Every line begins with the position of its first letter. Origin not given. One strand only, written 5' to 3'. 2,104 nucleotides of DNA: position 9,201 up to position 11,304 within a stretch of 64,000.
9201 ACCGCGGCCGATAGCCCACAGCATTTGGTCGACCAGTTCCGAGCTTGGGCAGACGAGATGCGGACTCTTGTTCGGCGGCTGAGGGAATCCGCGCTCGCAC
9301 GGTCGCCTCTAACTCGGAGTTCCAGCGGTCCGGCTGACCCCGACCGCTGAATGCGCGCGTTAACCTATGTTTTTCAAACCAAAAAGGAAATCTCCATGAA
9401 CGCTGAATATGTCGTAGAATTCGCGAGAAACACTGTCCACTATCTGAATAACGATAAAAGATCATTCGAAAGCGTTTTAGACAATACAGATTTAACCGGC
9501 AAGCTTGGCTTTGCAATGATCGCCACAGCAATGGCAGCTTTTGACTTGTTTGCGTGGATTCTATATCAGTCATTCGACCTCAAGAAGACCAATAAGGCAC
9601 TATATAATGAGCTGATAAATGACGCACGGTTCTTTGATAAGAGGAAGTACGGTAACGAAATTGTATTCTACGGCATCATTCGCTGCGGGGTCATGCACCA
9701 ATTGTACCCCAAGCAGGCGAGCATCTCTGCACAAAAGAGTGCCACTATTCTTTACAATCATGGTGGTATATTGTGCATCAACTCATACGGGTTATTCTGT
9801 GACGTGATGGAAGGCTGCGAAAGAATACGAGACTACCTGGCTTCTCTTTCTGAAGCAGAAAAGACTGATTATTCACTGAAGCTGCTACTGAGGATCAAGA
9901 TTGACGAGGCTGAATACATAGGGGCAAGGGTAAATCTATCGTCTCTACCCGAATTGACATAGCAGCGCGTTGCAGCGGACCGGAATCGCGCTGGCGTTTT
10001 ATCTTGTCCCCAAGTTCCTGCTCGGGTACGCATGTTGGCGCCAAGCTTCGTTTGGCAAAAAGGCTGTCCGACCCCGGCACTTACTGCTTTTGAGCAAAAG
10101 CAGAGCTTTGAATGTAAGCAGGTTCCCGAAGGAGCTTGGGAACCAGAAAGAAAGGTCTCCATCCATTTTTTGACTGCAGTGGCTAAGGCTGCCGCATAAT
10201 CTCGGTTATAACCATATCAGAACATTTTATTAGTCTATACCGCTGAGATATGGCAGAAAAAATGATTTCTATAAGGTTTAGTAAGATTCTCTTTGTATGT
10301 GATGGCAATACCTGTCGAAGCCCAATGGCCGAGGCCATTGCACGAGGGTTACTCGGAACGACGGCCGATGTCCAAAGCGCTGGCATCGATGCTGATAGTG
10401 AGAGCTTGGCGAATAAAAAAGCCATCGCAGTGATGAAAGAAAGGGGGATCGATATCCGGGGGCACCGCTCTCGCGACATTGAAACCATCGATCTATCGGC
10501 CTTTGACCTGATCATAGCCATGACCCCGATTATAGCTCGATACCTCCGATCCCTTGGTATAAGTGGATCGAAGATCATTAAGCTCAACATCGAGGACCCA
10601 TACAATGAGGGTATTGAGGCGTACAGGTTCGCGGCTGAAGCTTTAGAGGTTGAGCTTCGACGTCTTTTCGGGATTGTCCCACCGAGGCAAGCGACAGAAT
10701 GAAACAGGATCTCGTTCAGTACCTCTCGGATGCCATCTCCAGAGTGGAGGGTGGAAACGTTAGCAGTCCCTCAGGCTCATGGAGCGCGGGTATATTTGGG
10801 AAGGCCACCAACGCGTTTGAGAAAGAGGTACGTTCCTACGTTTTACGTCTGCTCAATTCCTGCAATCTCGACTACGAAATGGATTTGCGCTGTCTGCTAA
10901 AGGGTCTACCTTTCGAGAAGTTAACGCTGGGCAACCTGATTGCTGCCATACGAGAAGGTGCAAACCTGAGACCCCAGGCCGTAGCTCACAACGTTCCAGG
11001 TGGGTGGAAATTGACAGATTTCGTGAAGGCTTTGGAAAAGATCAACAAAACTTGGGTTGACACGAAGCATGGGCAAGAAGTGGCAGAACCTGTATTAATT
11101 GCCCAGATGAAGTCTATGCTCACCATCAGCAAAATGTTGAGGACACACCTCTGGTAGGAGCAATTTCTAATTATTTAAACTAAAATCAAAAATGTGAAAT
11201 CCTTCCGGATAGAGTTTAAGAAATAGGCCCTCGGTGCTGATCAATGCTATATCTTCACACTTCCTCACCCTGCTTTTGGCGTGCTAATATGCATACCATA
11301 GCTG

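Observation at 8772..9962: Tandem pair of small Rx4H (HEPN-like) proteins with sharply different composition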

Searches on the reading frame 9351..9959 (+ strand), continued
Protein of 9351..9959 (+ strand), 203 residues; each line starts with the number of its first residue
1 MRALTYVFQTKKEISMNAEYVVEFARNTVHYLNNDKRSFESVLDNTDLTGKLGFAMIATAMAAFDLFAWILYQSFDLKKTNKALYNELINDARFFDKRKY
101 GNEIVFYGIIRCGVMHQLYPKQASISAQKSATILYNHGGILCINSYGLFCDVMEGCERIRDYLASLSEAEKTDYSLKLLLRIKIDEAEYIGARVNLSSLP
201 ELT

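Call 72: find_encoding_contigs(protein=P0204, flank=5000, max_places=2)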
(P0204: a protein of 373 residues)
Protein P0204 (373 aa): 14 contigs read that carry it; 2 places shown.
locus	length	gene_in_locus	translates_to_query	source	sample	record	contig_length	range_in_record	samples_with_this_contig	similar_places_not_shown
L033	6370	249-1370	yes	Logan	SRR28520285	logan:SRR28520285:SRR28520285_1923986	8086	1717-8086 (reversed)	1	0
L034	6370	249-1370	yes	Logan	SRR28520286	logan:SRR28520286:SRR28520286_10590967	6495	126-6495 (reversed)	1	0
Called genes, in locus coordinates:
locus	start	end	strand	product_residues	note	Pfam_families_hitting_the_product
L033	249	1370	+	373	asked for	-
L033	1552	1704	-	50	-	-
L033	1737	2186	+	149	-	-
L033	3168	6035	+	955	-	-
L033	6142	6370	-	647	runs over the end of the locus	?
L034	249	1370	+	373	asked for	-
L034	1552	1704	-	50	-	-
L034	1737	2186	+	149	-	-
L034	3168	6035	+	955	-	-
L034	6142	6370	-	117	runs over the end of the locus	?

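Call 75: fold_search(model_id=the predicted structure, library=pdb)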
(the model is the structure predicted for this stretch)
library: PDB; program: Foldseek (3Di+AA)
matches with E <= 10: 34; with E <= 0.001: 0
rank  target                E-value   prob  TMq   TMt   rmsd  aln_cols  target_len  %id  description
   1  7ae6_B                6.9e-01  0.33  0.30  0.36   9.0       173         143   13  Crystal structure of di-AMPylated HEPN(R102A) toxin (released 2020-12-30)
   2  2dla_A                1.2e+00  0.08  0.20  0.18  17.6       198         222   13  Primase large subunit amino terminal domain from Pyrococcus horikoshii (released 2007-02-27)
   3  2dla_C                1.2e+00  0.07  0.20  0.19  17.4       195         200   15  Primase large subunit amino terminal domain from Pyrococcus horikoshii (released 2007-02-27)
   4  9f26_B                1.3e+00  0.04  0.15  0.14  17.1       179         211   14  Crystal structure of the PriS_PriL-Rpa2WH ternary complex from P. abyssi (released 2024-12-04)
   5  1lnw_C                1.9e+00  0.05  0.16  0.19  13.9       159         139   14  CRYSTAL STRUCTURE OF THE MEXR REPRESSOR OF THE MEXAB-OPRM MULTIDRUG EFFLUX OPERON OF PSEUDOMONAS AERUGINOSA (released 2002-09-11)
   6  6qw2_A                3.6e+00  0.04  0.17  0.15  12.6       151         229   10  The Transcriptional Regulator PrfA-A218G mutant from Listeria Monocytogenes (released 2020-04-01)
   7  6exk_B                4.0e+00  0.03  0.16  0.14  13.3       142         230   10  The Transcriptional Regulator PrfA from Listeria Monocytogenes in complex with a ring-fused 2-pyridone (MK206) - unfol (released 2018-05-02)
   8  6ivl_E                4.3e+00  0.03  0.19  0.14  14.2       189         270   13  Crystal structure of a membrane protein L259A (released 2019-11-06)
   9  8wcs_A                4.7e+00  0.11  0.39  0.09  10.3       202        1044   12  Cryo-EM structure of Cas13h1-crRNA binary complex (released 2024-05-22)
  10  5wk0                  4.7e+00  0.03  0.21  0.24  17.0       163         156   13  Crystal structure of the bacillithiol transferase BstA from Staphylococcus aureus. (released 2018-02-21)
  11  5f1r_A                4.7e+00  0.02  0.13  0.12  13.1       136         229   10  The Transcriptional Regulator PrfA from Listeria Monocytogenes in complex with a ring-fused 2-pyridone (C10) (released 2016-03-16)
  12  7rhh_B                5.0e+00  0.02  0.16  0.09  15.3       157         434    9  Cryo-EM structure of human rod CNGA1/B1 channel in cGMP-bound openI state (released 2021-11-03)
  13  8ev9_B                5.2e+00  0.03  0.16  0.09  14.9       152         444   12  Cryo-EM structure of cGMP bound truncated human CNGA3/CNGB3 channel in lipid nanodisc, transition state 1 (released 2023-08-09)
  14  5iws_A                5.2e+00  0.02  0.18  0.10  13.8       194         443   12  Crystal structure of the transporter MalT, the EIIC domain from the maltose-specific phosphotransferase system (released 2016-05-25)
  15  8otz_DS               5.8e+00  0.02  0.16  0.12  22.8       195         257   13  48-nm repeat of the native axonemal doublet microtubule from bovine sperm (released 2023-11-22)
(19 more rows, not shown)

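Call 78: search_dna_similar(query=window:9396-9959:+, collection=plasmids, mode=protein, max_evalue=0.001, max_rows=15)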
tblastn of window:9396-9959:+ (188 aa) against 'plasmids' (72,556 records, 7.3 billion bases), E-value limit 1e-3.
No match.

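Call 80: search_dna_similar(query=window:9396-9959:+, collection=phages, mode=protein, max_evalue=0.001, max_rows=15)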
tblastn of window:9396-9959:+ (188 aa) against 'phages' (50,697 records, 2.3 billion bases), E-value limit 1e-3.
No match.

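Call 81: find_encoding_contigs(protein=P0121, flank=10000, max_places=4)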
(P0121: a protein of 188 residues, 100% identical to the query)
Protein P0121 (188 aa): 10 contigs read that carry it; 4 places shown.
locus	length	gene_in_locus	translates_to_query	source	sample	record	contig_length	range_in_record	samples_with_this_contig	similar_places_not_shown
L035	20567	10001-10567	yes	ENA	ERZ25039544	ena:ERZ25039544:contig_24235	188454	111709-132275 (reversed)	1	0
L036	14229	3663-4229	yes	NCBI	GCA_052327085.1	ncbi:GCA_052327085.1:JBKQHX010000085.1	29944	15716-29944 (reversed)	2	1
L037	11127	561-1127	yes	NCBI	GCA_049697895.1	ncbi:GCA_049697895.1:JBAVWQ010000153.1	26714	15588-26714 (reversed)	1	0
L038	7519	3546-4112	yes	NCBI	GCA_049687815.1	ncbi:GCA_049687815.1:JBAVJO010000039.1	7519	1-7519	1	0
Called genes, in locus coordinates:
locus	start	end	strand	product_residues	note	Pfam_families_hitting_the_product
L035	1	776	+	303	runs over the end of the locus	PF06007:PhnJ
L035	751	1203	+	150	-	PF13420:Acetyltransf_4 (weak), PF00583:Acetyltransf_1, PF13673:Acetyltransf_10, PF13508:Acetyltransf_7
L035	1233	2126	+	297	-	PF00005:ABC_tran, PF13304:AAA_21 (faint), PF08352:oligo_HPY (weak)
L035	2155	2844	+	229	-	PF02463:SMC_N (faint), PF00005:ABC_tran, PF13304:AAA_21 (faint)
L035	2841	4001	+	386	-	PF01979:Amidohydro_1, PF07969:Amidohydro_3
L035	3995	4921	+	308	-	PF01261:AP_endonuc_2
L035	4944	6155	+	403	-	PF01663:Phosphodiest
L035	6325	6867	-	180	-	PF00702:Hydrolase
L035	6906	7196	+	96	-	PF13635:DUF4143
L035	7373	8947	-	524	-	PF13091:PLDc_2 (faint)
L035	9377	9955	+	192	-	PF20227:DUF6586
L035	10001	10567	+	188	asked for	-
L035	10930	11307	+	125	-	PF01451:LMWPc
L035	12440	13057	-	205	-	PF02223:Thymidylate_kin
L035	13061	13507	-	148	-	PF02915:Rubrerythrin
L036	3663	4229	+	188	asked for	-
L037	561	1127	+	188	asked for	-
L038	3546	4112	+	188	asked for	-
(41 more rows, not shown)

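Call 82: find_encoding_contigs(protein=P0122, flank=5000, max_places=3)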
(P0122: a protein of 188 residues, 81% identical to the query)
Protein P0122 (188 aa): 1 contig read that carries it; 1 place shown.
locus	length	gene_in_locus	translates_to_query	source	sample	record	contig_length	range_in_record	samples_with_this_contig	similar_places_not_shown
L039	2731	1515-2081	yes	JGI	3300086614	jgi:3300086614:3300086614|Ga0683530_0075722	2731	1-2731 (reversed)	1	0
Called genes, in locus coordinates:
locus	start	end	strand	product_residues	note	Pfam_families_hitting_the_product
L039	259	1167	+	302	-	PF01553:Acyltransferase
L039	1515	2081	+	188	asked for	-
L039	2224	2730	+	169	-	?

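Call 90: search_protein_families(library=padloc, alignment_id=A8, max_evalue=0.1)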
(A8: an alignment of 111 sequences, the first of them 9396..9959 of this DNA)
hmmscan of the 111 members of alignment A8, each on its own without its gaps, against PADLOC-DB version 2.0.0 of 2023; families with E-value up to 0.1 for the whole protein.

A. member 1, window:9396-9959:+ (188 aa): 0 families

B. families by the number of members that match (of 111 scanned): 18 families
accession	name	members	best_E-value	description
PDLC00338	PtuB1|PtuB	1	0.0018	Unknown function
PDLC02003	SAVED2--SAVED_TM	1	0.0024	-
PDLC00236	KwaB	1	0.0028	DUF4868 domain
PDLC03151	Specificity_I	1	0.0091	Type I specificity subunit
PDLC03453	REase_II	1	0.0094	Type II restriction enzyme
PDLC03312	MTase_II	1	0.012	Type II methyltransferase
PDLC04927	PDC-S15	1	0.016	-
PDLC00355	PtuB1|PtuB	1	0.017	Unknown function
PDLC02344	AbiD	1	0.02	AbiD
PDLC01061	C3a76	1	0.021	Unknown function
PDLC01541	Cas11b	1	0.03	CAS-I-B; effector_SS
PDLC03258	MTase_II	1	0.031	Type II methyltransferase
PDLC00860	E2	1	0.033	E2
PDLC04287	PDC-M02A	1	0.037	-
PDLC00895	JAB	1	0.049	JAB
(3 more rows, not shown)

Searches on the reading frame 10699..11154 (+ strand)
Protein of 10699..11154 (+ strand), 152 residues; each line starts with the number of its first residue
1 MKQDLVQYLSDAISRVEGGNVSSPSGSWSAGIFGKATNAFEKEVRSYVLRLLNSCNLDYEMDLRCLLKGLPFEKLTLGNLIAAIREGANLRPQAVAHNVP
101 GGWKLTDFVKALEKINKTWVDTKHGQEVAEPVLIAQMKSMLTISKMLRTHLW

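Call 3: search_protein_families(library=pfam, proteins=[window:10699-11154:+], max_evalue=1)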
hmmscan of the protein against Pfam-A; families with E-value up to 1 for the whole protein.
window:10699-11154:+ (152 aa): 1 family
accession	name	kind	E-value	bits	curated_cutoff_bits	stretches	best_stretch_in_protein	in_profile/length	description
PF17465.7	U83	-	0.17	12.5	25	1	27-63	35-70/97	Chemokine-like protein, HHV-6 U83 gene product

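Call 4: search_protein_families(library=padloc, proteins=[window:10699-11154:+], max_evalue=1)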
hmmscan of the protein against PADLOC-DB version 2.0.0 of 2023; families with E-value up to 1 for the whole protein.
window:10699-11154:+ (152 aa): 1 family
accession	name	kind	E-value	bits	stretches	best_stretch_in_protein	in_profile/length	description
PDLC01853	CARF3--CARF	-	0.027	12.1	1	84-143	74-138/209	-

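Call 5: search_protein_families(library=ncbifam, proteins=[window:10699-11154:+], max_evalue=1)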
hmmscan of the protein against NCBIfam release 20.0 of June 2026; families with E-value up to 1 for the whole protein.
window:10699-11154:+ (152 aa): 0 families

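Call 9: search_protein_families(library=phrogs, proteins=[window:10699-11154:+], max_evalue=1)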
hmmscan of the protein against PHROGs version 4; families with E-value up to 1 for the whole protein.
window:10699-11154:+ (152 aa): 0 families

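Call 86: search_solved_structures(query=window:10699-11154:+, max_evalue=10)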
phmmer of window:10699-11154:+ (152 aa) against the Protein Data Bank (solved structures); distinct sequences matched with E-value up to 10: 1.
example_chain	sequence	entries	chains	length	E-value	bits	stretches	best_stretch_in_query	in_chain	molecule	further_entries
9lew_B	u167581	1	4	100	0.23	14.8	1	58-103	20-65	Type II toxin-antitoxin system YafQ family toxin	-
